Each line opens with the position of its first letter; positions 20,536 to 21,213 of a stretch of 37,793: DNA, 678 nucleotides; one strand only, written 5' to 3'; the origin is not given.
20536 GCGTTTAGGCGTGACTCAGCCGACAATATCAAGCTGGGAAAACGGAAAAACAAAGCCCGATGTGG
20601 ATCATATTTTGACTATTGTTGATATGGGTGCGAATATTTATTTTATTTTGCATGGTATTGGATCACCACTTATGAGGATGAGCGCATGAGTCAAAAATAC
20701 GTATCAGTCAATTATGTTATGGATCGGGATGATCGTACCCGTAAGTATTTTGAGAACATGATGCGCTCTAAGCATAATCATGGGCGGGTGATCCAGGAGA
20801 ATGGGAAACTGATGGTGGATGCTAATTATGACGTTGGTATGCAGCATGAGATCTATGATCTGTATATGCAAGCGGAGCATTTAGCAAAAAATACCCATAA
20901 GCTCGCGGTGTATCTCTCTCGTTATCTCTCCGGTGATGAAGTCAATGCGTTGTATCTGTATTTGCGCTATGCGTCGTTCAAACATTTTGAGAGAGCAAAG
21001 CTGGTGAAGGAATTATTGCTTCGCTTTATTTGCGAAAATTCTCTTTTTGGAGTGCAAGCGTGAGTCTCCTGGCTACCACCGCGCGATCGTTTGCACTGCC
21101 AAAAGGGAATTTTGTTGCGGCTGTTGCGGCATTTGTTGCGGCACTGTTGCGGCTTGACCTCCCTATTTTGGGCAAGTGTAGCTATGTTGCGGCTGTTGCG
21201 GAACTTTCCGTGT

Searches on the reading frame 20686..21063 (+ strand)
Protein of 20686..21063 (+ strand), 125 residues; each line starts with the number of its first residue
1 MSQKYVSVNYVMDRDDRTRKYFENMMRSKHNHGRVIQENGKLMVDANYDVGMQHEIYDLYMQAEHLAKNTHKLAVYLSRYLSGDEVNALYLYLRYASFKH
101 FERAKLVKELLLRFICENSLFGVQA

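Call 51: search_protein_families(library=pfam, proteins=[window:20686-21063:+], max_evalue=0.05)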
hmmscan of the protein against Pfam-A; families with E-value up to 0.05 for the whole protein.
window:20686-21063:+ (125 aa): 1 family
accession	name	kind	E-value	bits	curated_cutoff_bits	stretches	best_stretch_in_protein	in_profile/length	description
PF22126.3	C2c1_RuvC-like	-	0.017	15.4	27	1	21-119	39-131/179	C2c1 CRISPR-Cas endonuclease, RuvC-like domain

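Call 59: search_protein_families(library=ncbifam, proteins=[window:20686-21063:+], max_evalue=0.05)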
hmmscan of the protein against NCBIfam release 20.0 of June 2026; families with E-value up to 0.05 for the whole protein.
window:20686-21063:+ (125 aa): 0 families

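Call 72: search_solved_structures(query=window:20686-21063:+, max_evalue=1)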
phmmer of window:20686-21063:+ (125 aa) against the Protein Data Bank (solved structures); distinct sequences matched with E-value up to 1: 0.

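Call 88: find_homologous_proteins(query=window:20686-21063:+, max_evalue=0.001)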
Query window:20686-21063:+ (125 aa): 27 proteins with E <= 0.001 among 28 candidates.
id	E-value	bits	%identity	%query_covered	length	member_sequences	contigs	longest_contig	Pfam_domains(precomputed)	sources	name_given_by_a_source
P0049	1.9e-67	243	92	100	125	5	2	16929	-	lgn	-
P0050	4.6e-66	239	87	100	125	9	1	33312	-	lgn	-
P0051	1.8e-62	227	85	98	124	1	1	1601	-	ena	-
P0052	4.8e-62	226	82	100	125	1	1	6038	-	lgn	-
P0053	1.1e-57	212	76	100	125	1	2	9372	-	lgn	-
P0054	2.2e-56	207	80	98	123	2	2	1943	-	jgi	-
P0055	1.0e-55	205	79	96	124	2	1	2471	-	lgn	-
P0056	5.1e-55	203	74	100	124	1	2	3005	-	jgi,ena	-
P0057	3.9e-54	200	76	97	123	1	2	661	-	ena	-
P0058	3.1e-53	197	75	98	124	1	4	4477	-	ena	-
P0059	8.1e-52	193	72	98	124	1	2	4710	-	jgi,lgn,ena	jgi:hypothetical protein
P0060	7.6e-50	186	71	98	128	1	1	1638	-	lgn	-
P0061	2.5e-47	178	60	98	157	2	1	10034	-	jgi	jgi:hypothetical protein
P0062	1.9e-46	175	61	97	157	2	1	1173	-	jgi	-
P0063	9.4e-46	173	59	98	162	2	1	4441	-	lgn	-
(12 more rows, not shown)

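Call 95: predict_structure(alignment_id=A3)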
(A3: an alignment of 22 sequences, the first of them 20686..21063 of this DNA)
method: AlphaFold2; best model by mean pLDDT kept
length: 125 residues; sequences in the alignment: 22
mean_pLDDT: 81.6   pTM: 0.59
mean pLDDT of the five models: 81.6, 80.0, 79.8, 77.7, 77.6
residues with pLDDT >= 90: 35; 70-90: 72; 50-70: 13; < 50: 5
segments of 3 or more residues with pLDDT < 50: 122-125
pLDDT, mean of each block of 10 residues (from residue 1): 78 78 78 82 76 82 93 94 86 80 86 87 41
secondary structure, 60 per line:
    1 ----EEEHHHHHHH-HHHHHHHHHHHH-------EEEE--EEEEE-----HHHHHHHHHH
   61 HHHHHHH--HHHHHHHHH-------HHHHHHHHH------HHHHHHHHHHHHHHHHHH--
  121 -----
elements in order: E5-7 H8-14 H16-27 E35-38 E41-45 H51-67 H70-78 H86-94 H101-118

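Call 98: fold_search(model_id=the predicted structure, library=pdb)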
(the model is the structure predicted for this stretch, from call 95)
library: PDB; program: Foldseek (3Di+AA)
matches with E <= 10: 66; with E <= 0.001: 0
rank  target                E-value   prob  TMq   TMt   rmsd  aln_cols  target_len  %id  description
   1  3c7j_A                1.3e+00  0.11  0.24  0.15  14.7       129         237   16  Crystal structure of transcriptional regulator (GntR family member) from Pseudomonas syringae pv. tomato str. DC3000 (released 2008-02-26)
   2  8bgz_A                2.4e+00  0.07  0.25  0.14  12.7       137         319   13  O-Methyltransferase Plu4890 (mutant H229N) in complex with SAH and AQ-256 (released 2023-03-08)
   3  7uhb_K                2.5e+00  0.12  0.19  0.29   9.4        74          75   16  SARS-CoV-2 spike in complex with AHB2-2GS-SB175 (local refinement of the RBD and AHB2) (released 2022-06-08)
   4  7cmc_A                2.6e+00  0.06  0.22  0.12  11.0       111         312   10  CRYSTAL STRUCTURE OF DEOXYHYPUSINE SYNTHASE FROM PYROCOCCUS HORIKOSHII (released 2020-09-02)
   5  7cmc_C                2.6e+00  0.04  0.19  0.11  11.1       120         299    9  CRYSTAL STRUCTURE OF DEOXYHYPUSINE SYNTHASE FROM PYROCOCCUS HORIKOSHII (released 2020-09-02)
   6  9cwp_K                2.9e+00  0.09  0.17  0.27   7.9        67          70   18  Local refinement of the SARS-CoV-2 BA.2.86 RBD in complex with TRI2-2 minibinder (released 2026-01-21)
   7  8bid_A                2.9e+00  0.06  0.26  0.14  12.6       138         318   14  O-Methyltransferase Plu4890 (mutant H229N) in complex with SAH and AQ-270a (released 2023-03-08)
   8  3c7j_B                3.1e+00  0.04  0.18  0.11  14.7       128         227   14  Crystal structure of transcriptional regulator (GntR family member) from Pseudomonas syringae pv. tomato str. DC3000 (released 2008-02-26)
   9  6kta_A                3.3e+00  0.07  0.25  0.23  13.0       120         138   12  Crystal structure of B. halodurans MntR in apo form (released 2019-12-04)
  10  8bie_A                3.3e+00  0.06  0.25  0.13  11.9       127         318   13  O-Methyltransferase Plu4894 in complex with SAH (released 2023-03-08)
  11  5bu0_B                3.3e+00  0.03  0.21  0.11  14.5       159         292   12  Structure of the C-terminal domain of lpg1496 from Legionella pneumophila (released 2015-08-26)
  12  8rhz_B                3.5e+00  0.03  0.18  0.04  14.9       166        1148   11  Structure of CUL9-RBX1 ubiquitin E3 ligase complex in unneddylated conformation - symmetry expanded unneddylated dimer (released 2024-04-17)
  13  3ihu_B                3.7e+00  0.05  0.23  0.17  10.1       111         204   14  Crystal structure of DNA binding protein (YP_298823.1) from Ralstonia eutropha JMP134 at 1.92 A resolution (released 2009-08-11)
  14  2hyg                  3.9e+00  0.06  0.25  0.28  10.0       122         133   11  The Structure of apo-MntR from Bacillus subtilis, Native Form (released 2006-11-07)
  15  8bgt_A                4.3e+00  0.06  0.26  0.14  12.4       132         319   12  O-Methyltransferase Plu4890 in complex with SAM (released 2023-03-08)
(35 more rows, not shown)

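Call 113: search_protein_families(library=phrogs, proteins=[window:20686-21063:+], max_evalue=0.01)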
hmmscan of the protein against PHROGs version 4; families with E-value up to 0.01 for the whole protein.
window:20686-21063:+ (125 aa): 0 families
